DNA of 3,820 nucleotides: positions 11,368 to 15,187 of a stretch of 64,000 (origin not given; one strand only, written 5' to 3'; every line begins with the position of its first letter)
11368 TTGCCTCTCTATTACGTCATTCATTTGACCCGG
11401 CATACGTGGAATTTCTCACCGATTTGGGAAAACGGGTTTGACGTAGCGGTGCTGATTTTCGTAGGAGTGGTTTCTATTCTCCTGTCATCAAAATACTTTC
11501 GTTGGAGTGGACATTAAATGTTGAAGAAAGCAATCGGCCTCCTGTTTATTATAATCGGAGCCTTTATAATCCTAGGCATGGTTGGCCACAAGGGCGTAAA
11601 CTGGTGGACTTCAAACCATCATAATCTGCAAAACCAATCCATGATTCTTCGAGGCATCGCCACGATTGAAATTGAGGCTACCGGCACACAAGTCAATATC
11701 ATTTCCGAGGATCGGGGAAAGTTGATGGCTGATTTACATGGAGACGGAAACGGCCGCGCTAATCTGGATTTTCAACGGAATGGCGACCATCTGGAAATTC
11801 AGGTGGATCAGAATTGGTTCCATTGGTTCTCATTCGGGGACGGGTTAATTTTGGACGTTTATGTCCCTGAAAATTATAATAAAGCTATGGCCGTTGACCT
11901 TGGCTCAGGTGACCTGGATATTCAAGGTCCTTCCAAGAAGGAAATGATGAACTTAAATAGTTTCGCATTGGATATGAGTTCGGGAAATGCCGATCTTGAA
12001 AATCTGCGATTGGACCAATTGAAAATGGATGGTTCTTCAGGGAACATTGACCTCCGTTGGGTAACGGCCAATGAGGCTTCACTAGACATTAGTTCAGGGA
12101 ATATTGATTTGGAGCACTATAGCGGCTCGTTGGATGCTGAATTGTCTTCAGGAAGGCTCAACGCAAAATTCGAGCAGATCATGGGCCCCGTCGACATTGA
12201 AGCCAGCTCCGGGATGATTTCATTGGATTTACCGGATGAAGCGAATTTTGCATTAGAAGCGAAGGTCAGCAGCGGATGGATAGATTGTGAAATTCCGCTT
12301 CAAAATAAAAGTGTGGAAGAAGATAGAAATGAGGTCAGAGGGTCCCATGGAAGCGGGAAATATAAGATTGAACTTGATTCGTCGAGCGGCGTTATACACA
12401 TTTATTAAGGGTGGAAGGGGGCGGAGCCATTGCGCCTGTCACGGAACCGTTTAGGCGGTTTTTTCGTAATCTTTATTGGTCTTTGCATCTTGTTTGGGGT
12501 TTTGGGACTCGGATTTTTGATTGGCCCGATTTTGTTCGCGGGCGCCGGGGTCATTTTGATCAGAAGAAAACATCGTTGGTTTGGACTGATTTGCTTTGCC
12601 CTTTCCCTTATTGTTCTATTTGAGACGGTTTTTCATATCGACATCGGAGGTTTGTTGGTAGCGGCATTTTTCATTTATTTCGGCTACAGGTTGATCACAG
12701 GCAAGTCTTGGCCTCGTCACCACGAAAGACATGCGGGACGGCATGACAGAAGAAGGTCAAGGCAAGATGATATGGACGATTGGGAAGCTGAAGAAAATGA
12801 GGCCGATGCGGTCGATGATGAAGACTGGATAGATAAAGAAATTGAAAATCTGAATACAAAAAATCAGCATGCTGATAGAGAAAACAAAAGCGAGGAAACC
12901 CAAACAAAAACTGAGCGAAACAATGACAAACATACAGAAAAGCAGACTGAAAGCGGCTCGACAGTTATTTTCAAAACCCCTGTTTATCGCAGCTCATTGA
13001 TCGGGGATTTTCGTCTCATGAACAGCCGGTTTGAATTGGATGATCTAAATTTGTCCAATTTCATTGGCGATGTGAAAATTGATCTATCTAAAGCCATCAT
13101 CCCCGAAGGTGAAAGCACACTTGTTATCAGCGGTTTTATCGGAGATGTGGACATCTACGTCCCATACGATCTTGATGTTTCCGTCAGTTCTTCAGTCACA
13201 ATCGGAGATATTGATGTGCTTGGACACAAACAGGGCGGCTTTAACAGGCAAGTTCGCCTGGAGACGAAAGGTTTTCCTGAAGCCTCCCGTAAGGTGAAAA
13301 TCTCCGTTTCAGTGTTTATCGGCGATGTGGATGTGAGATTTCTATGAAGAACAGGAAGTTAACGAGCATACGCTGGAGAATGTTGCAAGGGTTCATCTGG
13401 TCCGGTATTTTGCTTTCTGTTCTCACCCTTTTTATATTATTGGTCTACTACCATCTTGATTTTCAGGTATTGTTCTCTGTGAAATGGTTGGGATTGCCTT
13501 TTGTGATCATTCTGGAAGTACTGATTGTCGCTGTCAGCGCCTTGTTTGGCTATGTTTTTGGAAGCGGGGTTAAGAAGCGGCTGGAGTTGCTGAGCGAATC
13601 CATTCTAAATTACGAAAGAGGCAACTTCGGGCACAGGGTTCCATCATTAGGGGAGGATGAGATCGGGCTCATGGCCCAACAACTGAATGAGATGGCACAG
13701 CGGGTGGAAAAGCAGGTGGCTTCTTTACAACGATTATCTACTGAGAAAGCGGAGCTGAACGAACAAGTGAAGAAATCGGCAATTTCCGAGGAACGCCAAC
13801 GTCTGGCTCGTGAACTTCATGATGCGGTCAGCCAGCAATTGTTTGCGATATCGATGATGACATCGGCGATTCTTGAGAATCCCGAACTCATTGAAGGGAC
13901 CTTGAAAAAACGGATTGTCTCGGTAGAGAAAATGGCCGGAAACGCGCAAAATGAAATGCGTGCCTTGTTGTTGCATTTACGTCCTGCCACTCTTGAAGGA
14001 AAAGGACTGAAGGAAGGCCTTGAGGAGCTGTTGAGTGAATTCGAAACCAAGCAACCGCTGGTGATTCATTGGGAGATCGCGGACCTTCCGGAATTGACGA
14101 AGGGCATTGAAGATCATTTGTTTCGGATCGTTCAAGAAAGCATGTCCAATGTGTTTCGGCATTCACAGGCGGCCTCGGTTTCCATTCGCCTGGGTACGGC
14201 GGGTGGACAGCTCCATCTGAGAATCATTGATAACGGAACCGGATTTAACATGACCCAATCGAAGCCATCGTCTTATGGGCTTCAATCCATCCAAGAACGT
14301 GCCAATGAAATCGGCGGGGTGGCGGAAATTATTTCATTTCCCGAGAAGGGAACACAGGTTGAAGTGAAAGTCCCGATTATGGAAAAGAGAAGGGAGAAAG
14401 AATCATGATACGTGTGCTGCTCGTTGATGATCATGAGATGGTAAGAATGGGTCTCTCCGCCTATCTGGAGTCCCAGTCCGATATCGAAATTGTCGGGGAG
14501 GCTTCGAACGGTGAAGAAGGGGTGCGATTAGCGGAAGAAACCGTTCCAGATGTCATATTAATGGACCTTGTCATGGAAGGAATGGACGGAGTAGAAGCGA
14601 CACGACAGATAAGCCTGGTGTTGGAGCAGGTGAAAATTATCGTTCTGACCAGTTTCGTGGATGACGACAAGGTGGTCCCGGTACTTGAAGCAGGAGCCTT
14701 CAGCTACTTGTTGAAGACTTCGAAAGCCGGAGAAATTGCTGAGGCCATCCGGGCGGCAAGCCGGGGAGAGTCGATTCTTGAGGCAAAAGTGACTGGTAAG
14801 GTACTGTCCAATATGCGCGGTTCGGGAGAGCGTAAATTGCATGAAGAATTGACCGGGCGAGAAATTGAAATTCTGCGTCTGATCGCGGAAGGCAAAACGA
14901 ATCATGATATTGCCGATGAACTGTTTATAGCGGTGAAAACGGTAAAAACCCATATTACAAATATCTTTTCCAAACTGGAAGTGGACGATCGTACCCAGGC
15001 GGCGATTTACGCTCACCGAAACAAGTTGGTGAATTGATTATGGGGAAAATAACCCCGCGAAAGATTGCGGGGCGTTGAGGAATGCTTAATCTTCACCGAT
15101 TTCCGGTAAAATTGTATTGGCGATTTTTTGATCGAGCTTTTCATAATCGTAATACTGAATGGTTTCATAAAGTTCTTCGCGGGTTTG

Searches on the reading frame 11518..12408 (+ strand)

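Call 5: search_protein_families(library=pfam, proteins=[window:11518-12408:+], max_evalue=0.01)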
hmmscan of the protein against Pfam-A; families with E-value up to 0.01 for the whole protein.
window:11518-12408:+ (296 aa): 2 families
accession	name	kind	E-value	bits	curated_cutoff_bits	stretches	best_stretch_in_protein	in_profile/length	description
PF13349.12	DUF4097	-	1.7e-46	159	22.9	1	48-295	2-246/247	Toastrack DUF4097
PF10988.14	DUF2807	-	0.00013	22.2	24.2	1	56-217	10-140/181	Putative auto-transporter adhesin, head GIN domain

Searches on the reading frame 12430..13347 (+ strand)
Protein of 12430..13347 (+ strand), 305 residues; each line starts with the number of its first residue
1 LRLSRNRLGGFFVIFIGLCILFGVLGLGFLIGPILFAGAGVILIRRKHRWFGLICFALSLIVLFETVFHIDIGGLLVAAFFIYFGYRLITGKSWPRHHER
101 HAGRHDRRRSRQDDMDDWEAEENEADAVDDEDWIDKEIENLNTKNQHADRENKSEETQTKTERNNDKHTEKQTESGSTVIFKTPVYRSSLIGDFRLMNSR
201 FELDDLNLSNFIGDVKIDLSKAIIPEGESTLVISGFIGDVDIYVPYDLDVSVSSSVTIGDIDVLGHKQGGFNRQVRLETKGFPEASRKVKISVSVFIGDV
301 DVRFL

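Call 5: search_protein_families(library=pfam, proteins=[window:12430-13347:+], max_evalue=0.01)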
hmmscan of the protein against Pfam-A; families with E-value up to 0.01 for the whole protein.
window:12430-13347:+ (305 aa): 3 families
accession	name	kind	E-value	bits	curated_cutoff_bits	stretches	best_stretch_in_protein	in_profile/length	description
PF09922.15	LiaF-like_C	-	2.6e-38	130.9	29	1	191-302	2-114/114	Cell wall-active antibiotics response LiaF, C-terminal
PF22570.1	LiaF-TM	-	3e-07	31.6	27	1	9-93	2-95/98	LiaF transmembrane domain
PF22251.1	PFF1_TM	-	0.0059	16.6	32.3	1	75-171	107-204/300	Vacuolar membrane protease, transmembrane domain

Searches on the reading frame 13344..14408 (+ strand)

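Call 5: search_protein_families(library=pfam, proteins=[window:13344-14408:+], max_evalue=0.01)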
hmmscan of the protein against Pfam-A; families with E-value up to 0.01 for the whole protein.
window:13344-14408:+ (354 aa): 4 families
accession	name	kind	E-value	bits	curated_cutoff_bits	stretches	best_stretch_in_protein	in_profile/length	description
PF07730.19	HisKA_3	-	7.1e-17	62.1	24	1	150-217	1-68/68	Histidine kinase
PF02518.31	HATPase_c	-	1e-10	42.5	26.4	1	255-345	2-109/111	Histidine kinase-, DNA gyrase B-, and HSP90-like ATPase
PF00672.30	HAMP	-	1.5e-09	38.5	25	1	76-122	6-52/53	HAMP domain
PF13581.12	HATPase_c_2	-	9.4e-05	22.9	27.4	1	262-311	35-89/127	Histidine kinase-like ATPase domain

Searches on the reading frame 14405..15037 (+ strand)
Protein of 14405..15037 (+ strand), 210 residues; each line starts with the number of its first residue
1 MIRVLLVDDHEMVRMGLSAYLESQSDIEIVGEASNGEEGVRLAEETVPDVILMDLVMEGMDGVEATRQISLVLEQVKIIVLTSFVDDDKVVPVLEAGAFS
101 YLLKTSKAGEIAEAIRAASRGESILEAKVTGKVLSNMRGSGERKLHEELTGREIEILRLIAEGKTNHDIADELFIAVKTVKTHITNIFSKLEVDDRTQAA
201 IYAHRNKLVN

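Call 59: search_solved_structures(query=window:14405-15037:+, show_alignments=2)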
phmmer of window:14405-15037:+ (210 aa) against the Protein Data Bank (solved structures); distinct sequences matched with E-value up to 0.001: 203 (the best 60 are shown).
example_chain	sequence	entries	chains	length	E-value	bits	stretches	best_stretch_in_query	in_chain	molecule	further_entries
5hev_A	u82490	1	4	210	5.1e-77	260.9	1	1-209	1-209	Response regulator protein VraR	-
7ve6_A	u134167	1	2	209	6.5e-67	228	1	2-209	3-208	Response regulator protein VraR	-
4gvp_A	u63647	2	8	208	6.6e-67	228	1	2-209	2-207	Response regulator protein vraR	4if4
1a04_A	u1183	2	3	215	6e-38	133.6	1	4-208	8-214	NITRATE/NITRITE RESPONSE REGULATOR PROTEIN NARL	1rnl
3c3w_A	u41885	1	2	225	3.6e-37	131.1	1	1-205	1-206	TWO COMPONENT TRANSCRIPTIONAL REGULATORY PROTEIN DEVR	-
4yn8_A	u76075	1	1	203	1.4e-32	116.2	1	2-208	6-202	Response regulator ChrA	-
4ldz_A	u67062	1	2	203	3.1e-27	98.7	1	1-200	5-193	Transcriptional regulatory protein DesR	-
4wsz_A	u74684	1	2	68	1e-23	87.2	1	145-208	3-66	Response regulator receiver domain protein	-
4wt0_B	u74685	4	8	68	5.2e-23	85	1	145-208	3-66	Response regulator receiver domain protein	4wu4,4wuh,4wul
4zmr_A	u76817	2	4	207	1.3e-22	83.7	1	2-203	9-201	Response regulator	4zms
4hye_A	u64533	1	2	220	1.6e-22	83.3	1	2-203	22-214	Response regulator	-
5f64_A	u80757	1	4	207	6.4e-21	78.1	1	3-208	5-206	Positive transcription regulator EvgA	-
8zwn_A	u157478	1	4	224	9.2e-21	77.6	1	4-208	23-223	DNA-binding transcriptional activator EvgA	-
3cz5_A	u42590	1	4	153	1.2e-19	74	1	3-134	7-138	Two-component response regulator, LuxR family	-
6er7_A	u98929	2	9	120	1.4e-19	73.8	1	1-116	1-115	120aa long hypothetical chemotaxis protein (CheY)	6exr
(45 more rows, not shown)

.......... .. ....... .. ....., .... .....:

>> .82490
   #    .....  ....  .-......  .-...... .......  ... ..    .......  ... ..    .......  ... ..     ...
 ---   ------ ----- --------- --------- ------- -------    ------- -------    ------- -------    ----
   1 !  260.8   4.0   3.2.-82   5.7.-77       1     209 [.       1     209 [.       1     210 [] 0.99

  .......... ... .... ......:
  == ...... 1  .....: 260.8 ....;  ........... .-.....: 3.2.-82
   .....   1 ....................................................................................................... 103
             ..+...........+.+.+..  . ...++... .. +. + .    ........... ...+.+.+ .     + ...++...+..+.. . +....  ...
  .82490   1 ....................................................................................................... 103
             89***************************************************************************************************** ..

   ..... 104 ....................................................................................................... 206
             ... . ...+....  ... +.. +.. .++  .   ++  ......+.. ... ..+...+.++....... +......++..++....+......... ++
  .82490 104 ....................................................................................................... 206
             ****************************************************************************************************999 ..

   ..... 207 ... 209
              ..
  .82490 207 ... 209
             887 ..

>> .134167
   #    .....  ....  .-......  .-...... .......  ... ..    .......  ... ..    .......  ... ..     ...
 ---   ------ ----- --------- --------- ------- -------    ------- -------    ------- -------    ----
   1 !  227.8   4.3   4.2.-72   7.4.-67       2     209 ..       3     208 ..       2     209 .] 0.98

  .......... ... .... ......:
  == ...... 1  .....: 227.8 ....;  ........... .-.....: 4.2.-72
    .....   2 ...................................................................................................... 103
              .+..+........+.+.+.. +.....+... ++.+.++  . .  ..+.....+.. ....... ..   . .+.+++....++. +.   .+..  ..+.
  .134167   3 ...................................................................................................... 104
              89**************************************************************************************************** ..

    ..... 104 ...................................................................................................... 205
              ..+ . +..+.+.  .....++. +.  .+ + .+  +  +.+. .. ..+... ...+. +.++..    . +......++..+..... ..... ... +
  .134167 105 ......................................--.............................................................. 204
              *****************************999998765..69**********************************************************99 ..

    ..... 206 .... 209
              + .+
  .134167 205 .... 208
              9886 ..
